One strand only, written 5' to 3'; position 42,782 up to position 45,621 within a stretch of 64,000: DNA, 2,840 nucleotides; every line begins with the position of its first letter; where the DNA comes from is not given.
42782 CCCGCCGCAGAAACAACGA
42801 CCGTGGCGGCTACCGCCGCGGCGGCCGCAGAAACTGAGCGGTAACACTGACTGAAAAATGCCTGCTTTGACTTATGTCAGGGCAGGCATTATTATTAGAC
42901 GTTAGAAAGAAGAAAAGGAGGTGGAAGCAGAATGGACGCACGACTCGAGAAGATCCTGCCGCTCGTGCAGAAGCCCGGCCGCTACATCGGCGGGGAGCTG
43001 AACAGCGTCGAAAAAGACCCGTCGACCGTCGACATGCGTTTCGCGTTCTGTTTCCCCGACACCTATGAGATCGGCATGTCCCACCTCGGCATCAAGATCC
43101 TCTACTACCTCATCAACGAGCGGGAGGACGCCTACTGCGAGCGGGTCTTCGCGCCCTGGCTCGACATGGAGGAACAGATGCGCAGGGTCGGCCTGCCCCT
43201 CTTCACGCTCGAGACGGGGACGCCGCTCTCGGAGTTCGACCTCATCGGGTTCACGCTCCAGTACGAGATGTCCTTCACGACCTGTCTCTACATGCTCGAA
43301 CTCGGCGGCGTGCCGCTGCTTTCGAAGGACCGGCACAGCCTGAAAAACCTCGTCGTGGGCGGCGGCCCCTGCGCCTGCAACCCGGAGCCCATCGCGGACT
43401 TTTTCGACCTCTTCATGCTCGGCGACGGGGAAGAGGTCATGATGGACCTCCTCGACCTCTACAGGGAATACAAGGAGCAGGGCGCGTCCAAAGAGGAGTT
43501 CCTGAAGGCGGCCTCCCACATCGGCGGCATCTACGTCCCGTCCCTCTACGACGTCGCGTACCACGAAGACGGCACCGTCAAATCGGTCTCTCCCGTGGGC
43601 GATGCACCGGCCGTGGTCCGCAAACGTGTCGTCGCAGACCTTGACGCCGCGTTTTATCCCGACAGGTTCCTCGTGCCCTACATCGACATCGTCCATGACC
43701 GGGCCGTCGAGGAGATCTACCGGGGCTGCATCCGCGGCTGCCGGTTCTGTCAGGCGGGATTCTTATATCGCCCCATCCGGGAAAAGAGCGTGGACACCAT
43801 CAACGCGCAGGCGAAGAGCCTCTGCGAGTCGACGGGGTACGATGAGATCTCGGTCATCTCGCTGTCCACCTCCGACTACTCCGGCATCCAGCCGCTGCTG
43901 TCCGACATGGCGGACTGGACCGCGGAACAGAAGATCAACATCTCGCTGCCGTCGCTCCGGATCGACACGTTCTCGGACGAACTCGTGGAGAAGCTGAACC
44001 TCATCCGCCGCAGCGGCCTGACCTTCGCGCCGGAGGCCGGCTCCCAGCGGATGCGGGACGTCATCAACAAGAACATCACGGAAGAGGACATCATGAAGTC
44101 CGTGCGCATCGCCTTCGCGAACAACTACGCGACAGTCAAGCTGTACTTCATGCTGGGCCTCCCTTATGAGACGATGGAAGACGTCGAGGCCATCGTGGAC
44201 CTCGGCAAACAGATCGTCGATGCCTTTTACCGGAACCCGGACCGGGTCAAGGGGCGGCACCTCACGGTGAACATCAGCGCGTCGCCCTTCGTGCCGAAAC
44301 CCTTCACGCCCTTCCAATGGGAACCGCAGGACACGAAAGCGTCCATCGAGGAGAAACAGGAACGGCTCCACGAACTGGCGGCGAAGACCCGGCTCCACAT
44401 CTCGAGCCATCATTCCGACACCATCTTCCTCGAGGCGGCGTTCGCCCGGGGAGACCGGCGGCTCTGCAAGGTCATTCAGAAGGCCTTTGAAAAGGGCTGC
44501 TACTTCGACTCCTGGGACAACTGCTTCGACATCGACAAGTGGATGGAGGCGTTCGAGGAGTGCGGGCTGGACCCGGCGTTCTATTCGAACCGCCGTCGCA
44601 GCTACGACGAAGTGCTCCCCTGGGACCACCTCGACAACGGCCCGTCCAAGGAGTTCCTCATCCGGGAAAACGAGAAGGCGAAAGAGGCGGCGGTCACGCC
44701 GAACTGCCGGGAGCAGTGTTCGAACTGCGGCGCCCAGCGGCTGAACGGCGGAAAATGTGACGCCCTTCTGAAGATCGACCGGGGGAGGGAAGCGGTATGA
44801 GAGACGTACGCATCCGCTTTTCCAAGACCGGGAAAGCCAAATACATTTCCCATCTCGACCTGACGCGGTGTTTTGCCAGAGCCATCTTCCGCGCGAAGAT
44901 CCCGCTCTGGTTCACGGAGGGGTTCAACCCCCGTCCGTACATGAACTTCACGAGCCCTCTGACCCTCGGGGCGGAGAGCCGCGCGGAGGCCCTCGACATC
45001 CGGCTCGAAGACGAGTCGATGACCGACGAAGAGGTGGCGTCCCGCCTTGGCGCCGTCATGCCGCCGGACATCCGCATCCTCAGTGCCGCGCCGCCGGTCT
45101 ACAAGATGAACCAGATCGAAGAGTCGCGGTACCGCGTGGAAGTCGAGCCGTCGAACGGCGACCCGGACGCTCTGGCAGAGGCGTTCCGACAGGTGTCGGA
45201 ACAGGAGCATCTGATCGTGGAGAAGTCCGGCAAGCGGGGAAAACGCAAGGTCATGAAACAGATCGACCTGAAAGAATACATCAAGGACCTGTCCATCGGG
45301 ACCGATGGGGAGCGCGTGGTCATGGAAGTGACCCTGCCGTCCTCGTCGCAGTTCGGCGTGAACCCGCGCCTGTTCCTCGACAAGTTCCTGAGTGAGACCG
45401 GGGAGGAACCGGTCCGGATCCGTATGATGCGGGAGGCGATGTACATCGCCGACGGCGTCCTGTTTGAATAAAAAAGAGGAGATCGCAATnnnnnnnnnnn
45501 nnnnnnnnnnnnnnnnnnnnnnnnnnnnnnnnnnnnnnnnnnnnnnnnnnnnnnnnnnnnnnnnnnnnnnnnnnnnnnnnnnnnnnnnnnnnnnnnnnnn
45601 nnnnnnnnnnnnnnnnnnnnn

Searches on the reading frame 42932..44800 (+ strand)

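Call 10: search_protein_families(library=pfam, proteins=[window:42932-44800:+])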
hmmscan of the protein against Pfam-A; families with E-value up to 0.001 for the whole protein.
window:42932-44800:+ (622 aa): 2 families
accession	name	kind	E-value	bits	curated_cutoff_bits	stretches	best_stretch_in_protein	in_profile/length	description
PF19864.5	Radical_SAM_N2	-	7.6e-64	214.2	29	1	53-203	1-151/151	Radical SAM proteins, N-terminal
PF04055.27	Radical_SAM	-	3.5e-19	70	29.5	1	262-424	3-165/166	Radical SAM superfamily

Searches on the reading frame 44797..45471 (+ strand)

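Call 10: search_protein_families(library=pfam, proteins=[window:44797-45471:+])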
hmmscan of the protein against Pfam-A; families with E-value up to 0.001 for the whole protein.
window:44797-45471:+ (224 aa): 1 family
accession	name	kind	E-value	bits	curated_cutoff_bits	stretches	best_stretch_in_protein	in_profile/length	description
PF10105.14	DUF2344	-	6.3e-50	169.9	23.8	1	4-190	2-176/176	Uncharacterized protein conserved in bacteria (DUF2344)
